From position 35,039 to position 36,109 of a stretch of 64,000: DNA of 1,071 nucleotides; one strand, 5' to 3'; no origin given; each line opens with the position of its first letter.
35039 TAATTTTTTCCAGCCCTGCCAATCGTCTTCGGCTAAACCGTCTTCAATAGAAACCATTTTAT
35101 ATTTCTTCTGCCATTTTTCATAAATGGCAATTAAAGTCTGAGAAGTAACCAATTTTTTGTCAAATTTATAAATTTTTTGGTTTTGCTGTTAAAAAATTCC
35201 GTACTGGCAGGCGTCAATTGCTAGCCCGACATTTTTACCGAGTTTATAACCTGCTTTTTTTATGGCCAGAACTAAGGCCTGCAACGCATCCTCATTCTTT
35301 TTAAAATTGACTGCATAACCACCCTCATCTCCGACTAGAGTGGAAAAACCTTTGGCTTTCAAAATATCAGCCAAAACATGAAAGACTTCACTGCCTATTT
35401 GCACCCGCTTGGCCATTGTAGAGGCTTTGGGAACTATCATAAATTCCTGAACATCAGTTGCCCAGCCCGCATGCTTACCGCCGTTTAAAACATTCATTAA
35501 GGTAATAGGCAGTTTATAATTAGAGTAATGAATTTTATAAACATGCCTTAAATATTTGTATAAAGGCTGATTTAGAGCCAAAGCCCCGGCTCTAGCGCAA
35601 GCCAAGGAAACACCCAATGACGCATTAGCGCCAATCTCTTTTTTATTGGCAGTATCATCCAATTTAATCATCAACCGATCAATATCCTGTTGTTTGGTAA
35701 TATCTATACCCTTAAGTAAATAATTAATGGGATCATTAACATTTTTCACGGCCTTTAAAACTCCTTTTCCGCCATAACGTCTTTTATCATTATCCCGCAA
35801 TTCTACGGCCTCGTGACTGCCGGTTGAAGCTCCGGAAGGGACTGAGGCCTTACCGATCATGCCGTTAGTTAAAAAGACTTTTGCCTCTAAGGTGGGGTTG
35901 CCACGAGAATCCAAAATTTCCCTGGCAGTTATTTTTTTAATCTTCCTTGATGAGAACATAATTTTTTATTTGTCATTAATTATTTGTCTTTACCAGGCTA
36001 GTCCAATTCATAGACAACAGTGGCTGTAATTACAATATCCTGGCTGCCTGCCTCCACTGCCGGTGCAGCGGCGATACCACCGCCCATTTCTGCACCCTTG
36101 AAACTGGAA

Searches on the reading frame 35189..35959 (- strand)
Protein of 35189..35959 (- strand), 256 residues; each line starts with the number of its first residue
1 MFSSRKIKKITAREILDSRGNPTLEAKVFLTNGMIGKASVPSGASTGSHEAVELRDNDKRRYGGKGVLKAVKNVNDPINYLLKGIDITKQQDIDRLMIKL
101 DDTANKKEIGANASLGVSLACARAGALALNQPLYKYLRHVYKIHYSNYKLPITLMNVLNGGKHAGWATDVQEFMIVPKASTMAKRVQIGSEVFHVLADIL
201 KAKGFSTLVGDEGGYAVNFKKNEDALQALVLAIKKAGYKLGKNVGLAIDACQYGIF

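Call 64: search_protein_families(library=pfam, proteins=[window:35189-35959:-], max_evalue=0.001)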
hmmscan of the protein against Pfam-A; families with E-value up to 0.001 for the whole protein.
window:35189-35959:- (256 aa): 2 families
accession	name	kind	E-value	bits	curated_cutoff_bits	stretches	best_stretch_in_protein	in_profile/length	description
PF03952.21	Enolase_N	-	3e-57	192.9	35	1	7-137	1-131/131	Enolase, N-terminal domain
PF00113.28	Enolase_C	-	1.7e-30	106.7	21.5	1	148-251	2-106/296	Enolase, C-terminal TIM barrel domain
